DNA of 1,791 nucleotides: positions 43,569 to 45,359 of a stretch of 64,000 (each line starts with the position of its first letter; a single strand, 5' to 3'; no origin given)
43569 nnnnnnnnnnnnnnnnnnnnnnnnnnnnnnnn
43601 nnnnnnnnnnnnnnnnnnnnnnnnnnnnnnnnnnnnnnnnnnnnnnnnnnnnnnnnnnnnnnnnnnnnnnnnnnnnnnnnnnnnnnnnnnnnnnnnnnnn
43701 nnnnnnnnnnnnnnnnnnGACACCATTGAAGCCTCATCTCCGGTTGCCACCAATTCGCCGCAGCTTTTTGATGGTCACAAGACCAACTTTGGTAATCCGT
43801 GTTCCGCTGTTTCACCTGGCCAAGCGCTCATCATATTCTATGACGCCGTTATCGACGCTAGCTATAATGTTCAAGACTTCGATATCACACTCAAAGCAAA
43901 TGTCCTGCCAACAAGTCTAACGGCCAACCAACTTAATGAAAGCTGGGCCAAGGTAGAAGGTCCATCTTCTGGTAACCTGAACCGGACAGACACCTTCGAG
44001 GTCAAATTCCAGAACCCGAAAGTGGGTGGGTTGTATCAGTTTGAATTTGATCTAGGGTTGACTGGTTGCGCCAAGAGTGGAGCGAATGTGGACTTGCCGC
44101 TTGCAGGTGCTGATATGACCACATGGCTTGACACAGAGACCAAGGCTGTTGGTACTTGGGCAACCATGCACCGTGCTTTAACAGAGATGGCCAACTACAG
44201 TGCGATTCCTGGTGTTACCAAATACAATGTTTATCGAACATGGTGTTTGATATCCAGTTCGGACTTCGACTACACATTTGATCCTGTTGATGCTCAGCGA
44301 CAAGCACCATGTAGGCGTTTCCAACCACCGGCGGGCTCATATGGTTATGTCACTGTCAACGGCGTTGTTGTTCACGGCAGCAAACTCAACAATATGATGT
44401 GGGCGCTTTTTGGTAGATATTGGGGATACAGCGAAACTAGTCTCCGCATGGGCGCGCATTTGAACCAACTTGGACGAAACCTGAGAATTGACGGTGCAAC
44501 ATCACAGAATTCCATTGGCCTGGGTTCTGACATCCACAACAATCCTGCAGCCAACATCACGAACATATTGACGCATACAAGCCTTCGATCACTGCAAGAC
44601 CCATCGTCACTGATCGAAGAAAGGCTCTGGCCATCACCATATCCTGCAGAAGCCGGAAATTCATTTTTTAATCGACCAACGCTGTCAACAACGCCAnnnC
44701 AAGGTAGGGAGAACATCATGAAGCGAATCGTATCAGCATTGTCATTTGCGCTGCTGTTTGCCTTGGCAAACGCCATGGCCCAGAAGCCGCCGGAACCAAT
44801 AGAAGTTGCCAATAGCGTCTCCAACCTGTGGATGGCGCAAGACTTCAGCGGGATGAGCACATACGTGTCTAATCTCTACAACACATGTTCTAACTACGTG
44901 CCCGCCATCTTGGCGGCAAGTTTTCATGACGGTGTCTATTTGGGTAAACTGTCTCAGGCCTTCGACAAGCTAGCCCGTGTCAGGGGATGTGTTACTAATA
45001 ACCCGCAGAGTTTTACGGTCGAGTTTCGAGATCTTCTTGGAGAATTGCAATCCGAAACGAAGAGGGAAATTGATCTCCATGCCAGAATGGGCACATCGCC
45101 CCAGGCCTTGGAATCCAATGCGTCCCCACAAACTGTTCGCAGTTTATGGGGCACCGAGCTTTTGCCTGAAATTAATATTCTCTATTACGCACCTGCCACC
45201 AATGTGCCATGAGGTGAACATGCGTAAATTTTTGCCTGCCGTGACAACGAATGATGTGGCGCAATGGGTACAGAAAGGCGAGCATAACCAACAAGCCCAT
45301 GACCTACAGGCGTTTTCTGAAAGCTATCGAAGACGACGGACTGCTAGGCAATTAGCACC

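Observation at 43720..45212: Toxin A tail and adjacent secreted partner are low-GC islands in a 68% GC genome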

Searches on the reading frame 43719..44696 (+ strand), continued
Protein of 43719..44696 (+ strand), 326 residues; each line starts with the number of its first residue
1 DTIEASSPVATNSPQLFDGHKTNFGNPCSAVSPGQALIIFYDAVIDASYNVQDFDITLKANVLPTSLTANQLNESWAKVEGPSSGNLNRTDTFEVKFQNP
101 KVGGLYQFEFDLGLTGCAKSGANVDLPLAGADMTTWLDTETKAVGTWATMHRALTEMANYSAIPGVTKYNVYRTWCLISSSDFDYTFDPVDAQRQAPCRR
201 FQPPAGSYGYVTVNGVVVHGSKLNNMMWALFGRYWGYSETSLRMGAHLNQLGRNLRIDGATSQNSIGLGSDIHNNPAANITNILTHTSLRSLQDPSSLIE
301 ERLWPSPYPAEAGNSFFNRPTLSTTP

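Call 101: find_related_loci(query=window:43719-44696:+, collection=viral_contigs, flank=4000)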
Query window:43719-44696:+ (326 aa) in viral_contigs; peptide patterns used: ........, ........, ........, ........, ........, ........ (x = any residue, [..] = any of these).
No stretch of DNA in the collection matches any of the patterns.

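Call 107: fold_search(model_id=the predicted structure, library=viral)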
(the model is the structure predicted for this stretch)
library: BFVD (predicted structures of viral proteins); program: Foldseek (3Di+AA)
matches with E <= 10: 563; with E <= 0.001: 1
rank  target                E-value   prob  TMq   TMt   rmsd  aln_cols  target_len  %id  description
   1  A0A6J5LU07            2.3e-04  1.00  0.25  0.46   3.5       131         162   15  Uncharacterized protein [uncultured Caudovirales phage]
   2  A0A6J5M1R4            9.2e-03  0.41  0.21  0.09  19.6       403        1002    9  Uncharacterized protein [uncultured Caudovirales phage]
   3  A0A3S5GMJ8            1.2e-02  1.00  0.19  0.50   3.0        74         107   12  (no name in the UniProt tables at hand)
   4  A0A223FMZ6            1.2e-02  0.25  0.16  0.18  14.0       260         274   13  Protein OPG166 [Murmansk poxvirus]
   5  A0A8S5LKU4            2.8e-02  0.98  0.17  0.48   3.6        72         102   21  Carbohydrate-binding protein [Siphoviridae sp. ctcPV5]
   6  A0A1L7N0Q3            3.1e-02  0.96  0.22  0.23   5.9       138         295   11  Uncharacterized protein [Ralstonia phage RP12]
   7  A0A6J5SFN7            3.9e-02  0.98  0.21  0.10   5.6       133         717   10  Tip attachment protein J [uncultured Caudovirales phage]
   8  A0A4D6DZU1            5.5e-02  0.92  0.22  0.26   9.8       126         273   12  (no name in the UniProt tables at hand)
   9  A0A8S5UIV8            5.5e-02  0.08  0.13  0.09  24.2       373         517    9  Uncharacterized protein [Myoviridae sp. ctu2j3]
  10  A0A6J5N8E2            5.8e-02  0.93  0.21  0.15   5.9       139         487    9  Uncharacterized protein [uncultured Caudovirales phage]
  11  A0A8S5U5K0            5.8e-02  0.63  0.15  0.17   5.2        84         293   12  Uncharacterized protein [Podoviridae sp. cthJQ11]
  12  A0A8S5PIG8            6.6e-02  0.90  0.16  0.32   3.8        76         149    9  Cellulase [Myoviridae sp. ct0jJ30]
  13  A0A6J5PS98            7.4e-02  0.13  0.16  0.16  19.0       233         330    8  Uncharacterized protein [uncultured Caudovirales phage]
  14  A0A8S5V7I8            8.3e-02  0.93  0.17  0.19   3.4        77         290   14  Uncharacterized protein [Myoviridae sp. ctCpP1]
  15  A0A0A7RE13            9.3e-02  0.25  0.13  0.23   7.2        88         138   14  Glycoprotein C (Fragment) [Equid alphaherpesvirus 1]
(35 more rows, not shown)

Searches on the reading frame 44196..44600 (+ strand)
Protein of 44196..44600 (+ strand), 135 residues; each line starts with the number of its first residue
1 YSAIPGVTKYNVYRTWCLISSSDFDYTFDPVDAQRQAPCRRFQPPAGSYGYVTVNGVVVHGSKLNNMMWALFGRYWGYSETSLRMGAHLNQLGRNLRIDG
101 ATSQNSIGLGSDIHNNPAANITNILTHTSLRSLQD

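Call 61: search_protein_families(library=pfam, proteins=[window:44196-44600:+], max_evalue=1)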
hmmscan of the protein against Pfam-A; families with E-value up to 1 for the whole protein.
window:44196-44600:+ (135 aa): 0 families

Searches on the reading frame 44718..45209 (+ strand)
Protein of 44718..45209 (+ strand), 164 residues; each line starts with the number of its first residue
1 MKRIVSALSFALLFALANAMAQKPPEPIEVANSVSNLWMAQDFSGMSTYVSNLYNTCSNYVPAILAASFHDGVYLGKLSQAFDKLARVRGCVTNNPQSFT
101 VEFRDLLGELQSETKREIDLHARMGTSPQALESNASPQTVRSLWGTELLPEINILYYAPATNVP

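Call 7: search_protein_families(library=pfam, proteins=[window:44718-45209:+], max_evalue=0.1)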
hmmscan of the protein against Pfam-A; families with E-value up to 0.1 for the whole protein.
window:44718-45209:+ (164 aa): 1 family
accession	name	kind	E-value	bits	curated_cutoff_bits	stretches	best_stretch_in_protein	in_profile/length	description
PF08919.15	F_actin_bind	-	0.046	14.3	23.6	0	31-64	23-56/112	F-actin binding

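Call 14: find_homologous_proteins(query=window:44718-45209:+)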
Query window:44718-45209:+ (164 aa): 23 proteins with E <= 0.001 among 79 candidates.
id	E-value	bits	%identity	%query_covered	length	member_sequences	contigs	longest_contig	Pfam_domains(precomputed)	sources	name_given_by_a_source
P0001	1.4e-102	358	100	100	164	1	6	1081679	-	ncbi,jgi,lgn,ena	ncbi:MAG: hypothetical protein ACOX5G_03015 [Kiritimatiellia bacterium]|jgi:hypothetical protein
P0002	5.1e-83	294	82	100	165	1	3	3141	-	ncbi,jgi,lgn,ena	-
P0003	8.4e-83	294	82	100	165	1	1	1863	-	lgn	-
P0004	8.7e-82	290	81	100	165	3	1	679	-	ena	-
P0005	1.7e-79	283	79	100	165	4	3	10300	-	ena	-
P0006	8.5e-79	281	79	100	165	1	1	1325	-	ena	-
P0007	4.5e-77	275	78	94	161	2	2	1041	-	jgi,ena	-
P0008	1.6e-76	273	76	100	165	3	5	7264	-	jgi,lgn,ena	-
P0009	1.2e-73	264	73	100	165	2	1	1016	-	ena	-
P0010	3.6e-72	259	75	100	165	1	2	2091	-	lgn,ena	-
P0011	4.9e-72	259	73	100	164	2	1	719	-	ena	-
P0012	6.3e-71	255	73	100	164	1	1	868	-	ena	-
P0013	2.0e-70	253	71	100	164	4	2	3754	-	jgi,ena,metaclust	metaclust:\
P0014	6.7e-70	252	68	100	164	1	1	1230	-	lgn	-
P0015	7.7e-70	252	69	100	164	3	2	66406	-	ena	-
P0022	3.5e-41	159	56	88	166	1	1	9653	-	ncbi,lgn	-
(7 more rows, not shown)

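Call 22: find_encoding_contigs(protein=P0015, flank=8000, max_places=3)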
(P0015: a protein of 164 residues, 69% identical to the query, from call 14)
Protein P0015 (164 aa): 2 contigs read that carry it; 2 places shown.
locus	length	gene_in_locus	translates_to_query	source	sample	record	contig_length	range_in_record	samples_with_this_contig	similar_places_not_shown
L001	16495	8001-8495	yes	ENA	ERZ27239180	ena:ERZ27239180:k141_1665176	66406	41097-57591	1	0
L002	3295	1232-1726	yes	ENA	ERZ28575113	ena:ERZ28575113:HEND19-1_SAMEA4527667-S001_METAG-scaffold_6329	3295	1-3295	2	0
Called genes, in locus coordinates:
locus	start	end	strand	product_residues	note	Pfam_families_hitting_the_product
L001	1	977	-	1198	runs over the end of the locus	-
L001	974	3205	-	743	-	PF07719:TPR_2 (faint), PF13424:TPR_12 (faint), PF13428:TPR_14 (faint), PF13432:TPR_16 (faint)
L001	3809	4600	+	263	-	PF01048:PNP_UDP_1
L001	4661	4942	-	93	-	PF05016:ParE_toxin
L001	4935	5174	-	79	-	-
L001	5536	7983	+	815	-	PF18884:TSP3_bac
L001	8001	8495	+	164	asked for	-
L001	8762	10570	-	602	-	PF05729:NACHT, PF22718:SNaCT13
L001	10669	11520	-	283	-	PF13588:HSDR_N_2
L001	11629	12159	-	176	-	-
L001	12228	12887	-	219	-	-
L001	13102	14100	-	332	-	PF00665:rve, PF13683:rve_3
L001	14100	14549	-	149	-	-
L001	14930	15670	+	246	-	-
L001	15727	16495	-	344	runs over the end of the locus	PF02275:CBAH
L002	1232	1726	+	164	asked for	-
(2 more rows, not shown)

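Call 23: find_encoding_contigs(protein=P0005, flank=8000, max_places=3)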
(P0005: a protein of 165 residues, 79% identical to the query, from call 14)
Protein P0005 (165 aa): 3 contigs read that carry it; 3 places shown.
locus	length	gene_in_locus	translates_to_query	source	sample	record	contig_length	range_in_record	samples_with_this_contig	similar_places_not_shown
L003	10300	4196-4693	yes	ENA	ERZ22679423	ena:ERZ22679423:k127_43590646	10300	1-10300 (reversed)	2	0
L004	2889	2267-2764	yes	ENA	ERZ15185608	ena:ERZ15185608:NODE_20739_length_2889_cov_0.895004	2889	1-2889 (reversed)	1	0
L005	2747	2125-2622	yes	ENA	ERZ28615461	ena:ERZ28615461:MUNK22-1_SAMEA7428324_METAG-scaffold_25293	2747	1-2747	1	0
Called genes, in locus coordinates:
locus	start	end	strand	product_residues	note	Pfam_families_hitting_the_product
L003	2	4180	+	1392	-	?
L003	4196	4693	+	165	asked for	-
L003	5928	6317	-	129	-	PF13560:HTH_31, PF01381:HTH_3, PF12844:HTH_19, PF13443:HTH_26 (weak)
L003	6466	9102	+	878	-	PF01807:Zn_ribbon_DnaG, PF13155:Toprim_2, PF13662:Toprim_4 (weak), PF27228:MTBMA_p00010_2nd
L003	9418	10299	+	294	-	?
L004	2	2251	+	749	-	?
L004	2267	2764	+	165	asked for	-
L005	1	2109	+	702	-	?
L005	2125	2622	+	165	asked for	-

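Call 24: find_encoding_contigs(protein=P0022, flank=8000, max_places=3)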
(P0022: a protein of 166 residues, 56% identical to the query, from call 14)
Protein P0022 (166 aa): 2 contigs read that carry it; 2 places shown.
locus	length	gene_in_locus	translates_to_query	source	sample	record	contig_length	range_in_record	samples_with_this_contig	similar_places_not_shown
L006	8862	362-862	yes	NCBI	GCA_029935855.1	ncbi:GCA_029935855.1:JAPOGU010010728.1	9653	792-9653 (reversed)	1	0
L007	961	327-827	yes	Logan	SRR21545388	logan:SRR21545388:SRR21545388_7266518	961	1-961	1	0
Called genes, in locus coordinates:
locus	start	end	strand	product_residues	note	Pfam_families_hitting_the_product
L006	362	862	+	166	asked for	-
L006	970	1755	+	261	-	-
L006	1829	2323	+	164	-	-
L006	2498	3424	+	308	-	PF22322:DUF6973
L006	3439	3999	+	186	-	-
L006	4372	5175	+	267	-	PF22322:DUF6973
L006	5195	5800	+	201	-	-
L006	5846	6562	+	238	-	-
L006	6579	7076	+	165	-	-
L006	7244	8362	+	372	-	-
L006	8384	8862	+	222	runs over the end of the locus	-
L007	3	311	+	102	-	?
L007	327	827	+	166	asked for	-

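Call 70: predict_structure(alignment_id=A4)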
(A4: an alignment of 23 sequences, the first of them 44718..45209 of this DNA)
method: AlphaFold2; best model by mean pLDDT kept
length: 164 residues; sequences in the alignment: 23
mean_pLDDT: 74.5   pTM: 0.70
mean pLDDT of the five models: 74.5, 68.7, 68.1, 62.9, 57.4
residues with pLDDT >= 90: 23; 70-90: 94; 50-70: 13; < 50: 34
segments of 3 or more residues with pLDDT < 50: 1-11, 16-20, 148-164
pLDDT, mean of each block of 10 residues (from residue 1): 45 47 77 82 88 88 90 85 91 86 86 88 85 75 59 37 30
secondary structure, 60 per line:
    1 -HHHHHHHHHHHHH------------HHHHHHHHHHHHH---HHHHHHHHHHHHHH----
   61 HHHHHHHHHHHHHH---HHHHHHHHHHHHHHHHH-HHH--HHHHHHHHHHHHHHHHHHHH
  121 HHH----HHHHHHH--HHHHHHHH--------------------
elements in order: H2-14 H27-39 H43-56 H61-74 H78-94 H101-123 H128-134 H137-144

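Call 73: fold_search(model_id=the predicted structure, library=pdb)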
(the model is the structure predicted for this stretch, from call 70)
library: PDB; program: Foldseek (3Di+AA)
matches with E <= 10: 336; with E <= 0.001: 0
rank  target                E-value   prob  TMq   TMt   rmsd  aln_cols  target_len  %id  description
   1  5aiz                  3.9e-01  0.51  0.27  0.37  12.2       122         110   15  The PIAS-like coactivator Zmiz1 is a direct and selective cofactor of Notch1 in T-cell development and leukemia (released 2015-10-28)
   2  3ma5_C                8.2e-01  0.98  0.45  0.76   2.5        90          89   13  Crystal structure of the tetratricopeptide repeat domain protein Q2S6C5_SALRD from Salinibacter ruber. Northeast Struc (released 2010-04-07)
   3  6px0                  1.1e+00  0.35  0.32  0.37  12.0       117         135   13  Crystal structure of the TPR domain of human aryl hydrocarbon receptor-interacting protein-like 1 (AIPL1) (released 2019-09-18)
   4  3ma5_A                1.4e+00  0.75  0.37  0.61   3.2        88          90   14  Crystal structure of the tetratricopeptide repeat domain protein Q2S6C5_SALRD from Salinibacter ruber. Northeast Struc (released 2010-04-07)
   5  8f17_A                2.0e+00  0.35  0.39  0.47  10.9       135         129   12  Structure of the STUB1 TPR domain in complex with H204, an all-D Helicon Polypeptide (released 2023-02-15)
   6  1w92                  2.1e+00  0.05  0.18  0.18  14.5       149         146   16  The structure of carbomonoxy murine neuroglobin reveals a heme- sliding mechanism for affinity regulation (released 2004-11-02)
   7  7ayw_A                2.2e+00  0.44  0.38  0.44  11.6       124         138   12  Crystal structure of a shortened IpgC variant in complex with 2H-isoindol-1-amine (released 2021-11-24)
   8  9h1u_A                2.2e+00  0.14  0.27  0.28  13.3       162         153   11  Cryo-EM structure of Heterooligomeric Bacterioferritin (released 2025-10-29)
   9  6bzd_B                2.3e+00  0.35  0.39  0.30   8.1       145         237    8  Structure of 14-3-3 gamma R57E mutant bound to GlcNAcylated peptide (released 2018-05-09)
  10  6gn0_B                2.3e+00  0.20  0.30  0.23  11.7       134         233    8  Exoenzyme S from Pseudomonas aeruginosa in complex with human 14-3-3 protein beta, tetrameric crystal form (released 2018-09-26)
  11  2qqy                  2.3e+00  0.15  0.27  0.31  12.7       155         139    8  Crystal structure of ferritin like, diiron-carboxylate proteins from Bacillus anthracis str. Ames (released 2007-08-14)
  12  8e0m_K                2.3e+00  0.13  0.26  0.25  15.4       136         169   15  Homotrimeric variant of tcTRP9, BGL15 (released 2023-04-12)
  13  8hmd_C                2.4e+00  0.51  0.37  0.06  10.1       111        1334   11  base module state 2 of Tetrahymena IFT-A (released 2023-06-14)
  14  3gz1_A                2.4e+00  0.44  0.38  0.43  10.4       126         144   10  Crystal structure of IpgC in complex with the chaperone binding region of IpaB (released 2009-06-16)
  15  4gcn_A                2.4e+00  0.41  0.43  0.52   9.9       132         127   11  N-terminal domain of stress-induced protein-1 (STI-1) from C.elegans (released 2012-08-15)
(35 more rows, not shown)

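Call 76: search_protein_families(library=ncbifam, proteins=[window:44718-45209:+], max_evalue=0.1)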
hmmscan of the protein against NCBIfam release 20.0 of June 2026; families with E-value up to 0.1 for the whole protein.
window:44718-45209:+ (164 aa): 0 families

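Call 84: find_encoding_contigs(protein=P0001, flank=10000, max_places=6)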
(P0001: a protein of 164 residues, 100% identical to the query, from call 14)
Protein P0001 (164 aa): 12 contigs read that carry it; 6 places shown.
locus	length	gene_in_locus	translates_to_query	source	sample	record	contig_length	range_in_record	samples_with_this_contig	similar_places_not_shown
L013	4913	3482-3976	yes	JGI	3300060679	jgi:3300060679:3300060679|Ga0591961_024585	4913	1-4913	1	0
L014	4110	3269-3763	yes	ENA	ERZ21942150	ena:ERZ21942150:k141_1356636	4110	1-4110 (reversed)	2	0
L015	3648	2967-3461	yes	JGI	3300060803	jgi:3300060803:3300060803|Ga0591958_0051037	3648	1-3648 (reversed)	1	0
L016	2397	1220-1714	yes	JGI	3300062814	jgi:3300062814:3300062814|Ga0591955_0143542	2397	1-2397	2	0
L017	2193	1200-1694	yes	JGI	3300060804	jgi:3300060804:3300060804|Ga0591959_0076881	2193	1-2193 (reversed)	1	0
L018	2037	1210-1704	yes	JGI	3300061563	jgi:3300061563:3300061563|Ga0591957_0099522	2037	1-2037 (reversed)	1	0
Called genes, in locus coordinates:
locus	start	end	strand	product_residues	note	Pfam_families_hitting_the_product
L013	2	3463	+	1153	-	?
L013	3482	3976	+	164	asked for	-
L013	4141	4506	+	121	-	-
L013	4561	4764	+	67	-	-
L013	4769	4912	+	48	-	?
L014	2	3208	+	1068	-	?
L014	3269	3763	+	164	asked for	-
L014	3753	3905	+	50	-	-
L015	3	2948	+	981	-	?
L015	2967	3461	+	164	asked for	-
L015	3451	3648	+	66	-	?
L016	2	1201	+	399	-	?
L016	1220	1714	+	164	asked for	-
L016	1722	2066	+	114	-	-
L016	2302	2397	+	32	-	?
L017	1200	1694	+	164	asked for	-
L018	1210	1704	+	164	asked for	-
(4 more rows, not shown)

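Call 95: find_related_loci(query=A4, collection=metagenome_contigs, flank=3000)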
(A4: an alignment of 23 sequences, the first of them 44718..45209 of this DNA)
Query A4 (164 aa) in metagenome_contigs; peptide patterns used: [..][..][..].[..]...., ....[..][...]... (x = any residue, [..] = any of these).
444 stretches matched a pattern; 13 encode a relative of the query (tblastn E <= 1e-3); 13 distinct loci.
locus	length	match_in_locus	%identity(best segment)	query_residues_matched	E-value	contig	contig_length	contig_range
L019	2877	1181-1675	82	1-164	5e-94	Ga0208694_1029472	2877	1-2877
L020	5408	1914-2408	78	1-164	1e-86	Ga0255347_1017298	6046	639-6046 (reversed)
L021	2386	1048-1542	76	1-164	1e-87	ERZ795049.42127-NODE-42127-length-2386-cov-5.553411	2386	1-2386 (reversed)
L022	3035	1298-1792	76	1-164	3e-86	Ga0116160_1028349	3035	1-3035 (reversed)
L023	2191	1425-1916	74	2-164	2e-88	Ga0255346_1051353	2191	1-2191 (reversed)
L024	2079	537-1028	70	1-164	2e-82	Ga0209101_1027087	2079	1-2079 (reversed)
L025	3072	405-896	71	1-164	4e-80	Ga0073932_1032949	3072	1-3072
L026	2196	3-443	76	17-164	3e-78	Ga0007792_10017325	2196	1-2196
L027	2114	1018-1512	68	1-164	2e-75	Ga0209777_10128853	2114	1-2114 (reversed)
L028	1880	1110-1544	66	20-164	4e-67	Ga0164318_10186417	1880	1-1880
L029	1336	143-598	54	13-164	3e-58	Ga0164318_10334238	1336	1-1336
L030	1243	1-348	65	49-164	1e-52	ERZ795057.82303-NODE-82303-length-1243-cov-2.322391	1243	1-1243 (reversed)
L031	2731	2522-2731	74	1-69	1e-29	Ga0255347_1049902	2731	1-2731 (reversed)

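Call 102: find_related_loci(query=A4, collection=viral_contigs, flank=4000)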
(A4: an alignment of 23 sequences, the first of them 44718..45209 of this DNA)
Query A4 (164 aa) in viral_contigs; peptide patterns used: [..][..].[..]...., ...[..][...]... (x = any residue, [..] = any of these).
84 stretches matched a pattern, but none encodes a relative of the query by tblastn (E <= 1e-3).
